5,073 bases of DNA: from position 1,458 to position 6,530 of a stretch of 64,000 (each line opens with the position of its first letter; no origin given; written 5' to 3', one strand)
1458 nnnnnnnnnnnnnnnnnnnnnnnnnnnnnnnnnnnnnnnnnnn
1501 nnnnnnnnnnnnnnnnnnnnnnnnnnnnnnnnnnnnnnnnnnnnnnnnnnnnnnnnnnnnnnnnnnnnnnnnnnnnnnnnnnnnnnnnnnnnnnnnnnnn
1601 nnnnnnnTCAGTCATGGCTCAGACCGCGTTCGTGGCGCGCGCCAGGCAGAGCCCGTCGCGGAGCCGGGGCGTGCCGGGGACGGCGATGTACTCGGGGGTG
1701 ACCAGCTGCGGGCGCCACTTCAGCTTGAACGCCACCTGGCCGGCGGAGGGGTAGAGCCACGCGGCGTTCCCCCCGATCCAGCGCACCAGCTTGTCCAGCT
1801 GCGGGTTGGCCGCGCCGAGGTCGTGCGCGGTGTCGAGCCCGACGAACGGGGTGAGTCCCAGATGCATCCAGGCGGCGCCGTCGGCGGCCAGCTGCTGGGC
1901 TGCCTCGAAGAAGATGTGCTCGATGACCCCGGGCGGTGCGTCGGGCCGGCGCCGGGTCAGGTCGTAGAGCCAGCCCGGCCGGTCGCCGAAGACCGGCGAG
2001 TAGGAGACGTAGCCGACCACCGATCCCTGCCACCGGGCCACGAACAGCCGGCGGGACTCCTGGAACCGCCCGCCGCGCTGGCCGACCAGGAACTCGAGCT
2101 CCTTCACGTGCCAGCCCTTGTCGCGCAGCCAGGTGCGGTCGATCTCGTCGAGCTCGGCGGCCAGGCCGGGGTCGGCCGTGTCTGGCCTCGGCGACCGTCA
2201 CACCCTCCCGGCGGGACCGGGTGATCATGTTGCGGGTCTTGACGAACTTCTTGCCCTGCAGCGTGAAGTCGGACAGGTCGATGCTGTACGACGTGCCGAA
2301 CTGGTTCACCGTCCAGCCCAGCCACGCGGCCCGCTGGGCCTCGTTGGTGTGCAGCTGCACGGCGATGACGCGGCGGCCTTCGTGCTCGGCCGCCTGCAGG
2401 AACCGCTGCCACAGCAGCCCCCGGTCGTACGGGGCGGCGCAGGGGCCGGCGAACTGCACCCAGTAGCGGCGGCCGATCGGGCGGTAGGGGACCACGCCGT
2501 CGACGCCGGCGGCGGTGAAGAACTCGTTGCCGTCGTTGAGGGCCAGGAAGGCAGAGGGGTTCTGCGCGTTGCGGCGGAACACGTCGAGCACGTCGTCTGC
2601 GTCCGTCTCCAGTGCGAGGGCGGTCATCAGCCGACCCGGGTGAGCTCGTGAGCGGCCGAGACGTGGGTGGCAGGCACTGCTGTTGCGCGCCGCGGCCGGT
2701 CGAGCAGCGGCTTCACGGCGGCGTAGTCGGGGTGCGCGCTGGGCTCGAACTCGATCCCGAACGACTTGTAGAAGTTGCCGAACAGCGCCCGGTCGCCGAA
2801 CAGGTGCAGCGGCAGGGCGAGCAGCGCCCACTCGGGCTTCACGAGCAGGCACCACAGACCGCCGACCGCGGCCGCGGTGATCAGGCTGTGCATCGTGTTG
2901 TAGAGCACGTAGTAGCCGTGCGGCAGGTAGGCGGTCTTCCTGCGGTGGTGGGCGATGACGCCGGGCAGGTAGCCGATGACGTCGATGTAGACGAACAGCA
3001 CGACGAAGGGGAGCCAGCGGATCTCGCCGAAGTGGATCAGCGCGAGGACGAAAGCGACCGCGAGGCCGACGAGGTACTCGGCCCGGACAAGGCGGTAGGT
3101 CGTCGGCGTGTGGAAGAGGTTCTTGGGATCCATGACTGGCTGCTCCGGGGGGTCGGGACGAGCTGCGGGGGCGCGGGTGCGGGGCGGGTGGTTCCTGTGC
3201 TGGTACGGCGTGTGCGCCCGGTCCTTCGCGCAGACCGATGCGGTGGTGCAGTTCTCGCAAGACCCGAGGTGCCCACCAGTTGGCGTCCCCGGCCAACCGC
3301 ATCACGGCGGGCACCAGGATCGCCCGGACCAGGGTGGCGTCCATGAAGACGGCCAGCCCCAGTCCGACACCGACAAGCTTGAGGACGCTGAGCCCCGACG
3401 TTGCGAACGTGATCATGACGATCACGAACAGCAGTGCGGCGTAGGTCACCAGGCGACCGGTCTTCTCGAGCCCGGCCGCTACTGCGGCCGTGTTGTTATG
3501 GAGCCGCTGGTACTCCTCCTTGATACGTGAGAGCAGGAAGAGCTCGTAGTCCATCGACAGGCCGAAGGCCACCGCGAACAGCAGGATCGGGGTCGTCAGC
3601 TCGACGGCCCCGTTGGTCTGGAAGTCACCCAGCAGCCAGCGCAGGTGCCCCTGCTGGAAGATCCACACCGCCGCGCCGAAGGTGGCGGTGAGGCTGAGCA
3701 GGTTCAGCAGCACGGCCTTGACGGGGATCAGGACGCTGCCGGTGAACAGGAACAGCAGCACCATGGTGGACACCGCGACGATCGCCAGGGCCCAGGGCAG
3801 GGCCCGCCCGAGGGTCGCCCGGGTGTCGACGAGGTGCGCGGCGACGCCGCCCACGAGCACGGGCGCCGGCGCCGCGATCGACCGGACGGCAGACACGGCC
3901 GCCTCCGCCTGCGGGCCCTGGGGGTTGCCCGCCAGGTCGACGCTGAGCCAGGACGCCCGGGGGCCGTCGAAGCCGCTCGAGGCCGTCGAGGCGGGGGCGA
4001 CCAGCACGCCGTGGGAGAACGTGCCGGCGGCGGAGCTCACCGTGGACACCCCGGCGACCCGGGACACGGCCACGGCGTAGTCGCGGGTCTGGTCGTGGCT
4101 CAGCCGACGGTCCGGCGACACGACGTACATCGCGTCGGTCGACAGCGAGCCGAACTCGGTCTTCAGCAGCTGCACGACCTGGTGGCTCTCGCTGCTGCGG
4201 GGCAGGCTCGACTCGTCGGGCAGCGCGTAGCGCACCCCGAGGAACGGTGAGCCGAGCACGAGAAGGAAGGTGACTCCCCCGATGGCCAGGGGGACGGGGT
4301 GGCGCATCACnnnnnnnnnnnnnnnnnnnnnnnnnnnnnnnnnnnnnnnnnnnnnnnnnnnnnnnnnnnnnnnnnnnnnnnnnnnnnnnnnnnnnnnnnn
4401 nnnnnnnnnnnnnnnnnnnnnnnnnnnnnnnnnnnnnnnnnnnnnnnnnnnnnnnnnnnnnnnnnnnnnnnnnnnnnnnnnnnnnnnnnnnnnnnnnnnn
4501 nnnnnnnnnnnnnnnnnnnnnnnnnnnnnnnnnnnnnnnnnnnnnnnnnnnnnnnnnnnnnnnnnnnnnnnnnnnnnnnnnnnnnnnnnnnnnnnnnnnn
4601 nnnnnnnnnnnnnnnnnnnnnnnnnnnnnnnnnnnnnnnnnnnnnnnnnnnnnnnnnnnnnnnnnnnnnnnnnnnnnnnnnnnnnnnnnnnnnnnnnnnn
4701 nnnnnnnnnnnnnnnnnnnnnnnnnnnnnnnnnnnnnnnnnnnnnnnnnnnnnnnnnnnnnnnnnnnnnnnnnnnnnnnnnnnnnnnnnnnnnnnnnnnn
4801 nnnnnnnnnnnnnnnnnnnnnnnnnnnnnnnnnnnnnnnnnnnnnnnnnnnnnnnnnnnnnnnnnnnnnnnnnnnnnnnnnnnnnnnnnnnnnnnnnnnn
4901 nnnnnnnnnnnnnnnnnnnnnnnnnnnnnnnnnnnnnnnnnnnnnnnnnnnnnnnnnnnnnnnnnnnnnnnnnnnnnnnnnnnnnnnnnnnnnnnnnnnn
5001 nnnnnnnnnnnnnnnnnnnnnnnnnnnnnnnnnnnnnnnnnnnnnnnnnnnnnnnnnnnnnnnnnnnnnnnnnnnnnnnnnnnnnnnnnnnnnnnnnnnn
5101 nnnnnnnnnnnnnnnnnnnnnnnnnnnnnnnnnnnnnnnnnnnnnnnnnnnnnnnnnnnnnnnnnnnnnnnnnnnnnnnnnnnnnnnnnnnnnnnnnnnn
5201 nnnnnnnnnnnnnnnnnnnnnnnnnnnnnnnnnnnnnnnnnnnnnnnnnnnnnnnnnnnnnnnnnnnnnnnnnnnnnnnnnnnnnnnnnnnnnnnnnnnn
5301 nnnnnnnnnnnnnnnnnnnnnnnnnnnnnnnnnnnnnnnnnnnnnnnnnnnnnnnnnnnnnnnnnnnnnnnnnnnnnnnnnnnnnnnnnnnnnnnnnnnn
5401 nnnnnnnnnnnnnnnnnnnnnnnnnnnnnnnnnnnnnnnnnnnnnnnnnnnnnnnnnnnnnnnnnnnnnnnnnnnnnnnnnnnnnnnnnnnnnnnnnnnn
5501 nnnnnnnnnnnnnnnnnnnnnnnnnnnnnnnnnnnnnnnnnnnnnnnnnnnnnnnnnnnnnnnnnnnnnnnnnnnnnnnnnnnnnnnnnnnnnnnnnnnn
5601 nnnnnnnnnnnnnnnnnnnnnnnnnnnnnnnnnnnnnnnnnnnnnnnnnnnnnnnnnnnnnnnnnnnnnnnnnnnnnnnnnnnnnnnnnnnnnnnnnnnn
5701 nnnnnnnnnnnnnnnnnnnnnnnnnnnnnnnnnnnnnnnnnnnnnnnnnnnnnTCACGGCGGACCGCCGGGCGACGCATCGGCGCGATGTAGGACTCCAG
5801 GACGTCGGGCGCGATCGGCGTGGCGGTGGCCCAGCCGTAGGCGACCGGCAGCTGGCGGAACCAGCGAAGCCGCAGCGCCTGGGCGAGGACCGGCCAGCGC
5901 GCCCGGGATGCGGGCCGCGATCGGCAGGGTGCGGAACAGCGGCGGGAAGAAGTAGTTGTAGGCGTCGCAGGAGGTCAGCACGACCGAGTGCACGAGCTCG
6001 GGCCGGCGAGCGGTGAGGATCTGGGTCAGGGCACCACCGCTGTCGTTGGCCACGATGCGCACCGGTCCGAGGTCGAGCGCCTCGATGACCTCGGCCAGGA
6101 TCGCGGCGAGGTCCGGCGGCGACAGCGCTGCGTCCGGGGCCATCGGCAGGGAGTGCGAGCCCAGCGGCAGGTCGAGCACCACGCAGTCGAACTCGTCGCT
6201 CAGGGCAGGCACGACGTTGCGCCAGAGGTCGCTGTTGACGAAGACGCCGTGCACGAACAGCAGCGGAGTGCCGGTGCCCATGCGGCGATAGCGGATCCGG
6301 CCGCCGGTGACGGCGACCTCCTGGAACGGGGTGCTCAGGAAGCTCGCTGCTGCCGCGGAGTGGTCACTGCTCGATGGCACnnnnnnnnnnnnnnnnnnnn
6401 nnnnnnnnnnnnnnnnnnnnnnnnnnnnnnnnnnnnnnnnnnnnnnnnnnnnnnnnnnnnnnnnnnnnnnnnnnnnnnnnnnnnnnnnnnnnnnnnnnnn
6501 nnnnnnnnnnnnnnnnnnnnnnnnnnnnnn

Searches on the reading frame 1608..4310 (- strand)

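Call 5: search_protein_families(library=pfam, proteins=[window:1608-4310:-], max_evalue=0.001)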
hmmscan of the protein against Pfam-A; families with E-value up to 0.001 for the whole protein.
window:1608-4310:- (900 aa): 2 families
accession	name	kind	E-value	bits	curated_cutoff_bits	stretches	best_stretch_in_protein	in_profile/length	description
PF03176.21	MMPL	-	1.5e-34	119.9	20.5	1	36-349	3-311/333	MMPL family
PF09924.15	LPG_synthase_C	-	3.7e-21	75.9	27.5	1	579-711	6-138/298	Phosphatidylglycerol lysyltransferase, C-terminal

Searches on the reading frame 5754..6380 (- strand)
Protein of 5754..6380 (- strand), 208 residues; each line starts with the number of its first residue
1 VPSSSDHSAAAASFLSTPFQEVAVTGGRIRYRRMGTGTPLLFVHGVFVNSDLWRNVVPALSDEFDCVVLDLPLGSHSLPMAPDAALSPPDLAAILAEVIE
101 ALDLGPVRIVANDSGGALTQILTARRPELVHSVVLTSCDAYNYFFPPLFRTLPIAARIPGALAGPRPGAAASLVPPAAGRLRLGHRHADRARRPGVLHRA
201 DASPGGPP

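Call 5: search_protein_families(library=pfam, proteins=[window:5754-6380:-], max_evalue=0.001)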
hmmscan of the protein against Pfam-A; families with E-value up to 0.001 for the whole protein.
window:5754-6380:- (208 aa): 1 family
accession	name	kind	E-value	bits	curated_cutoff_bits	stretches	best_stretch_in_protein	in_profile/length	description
PF00561.26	Abhydrolase_1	-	8.8e-16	58.7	25.8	1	39-145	2-107/245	alpha/beta hydrolase fold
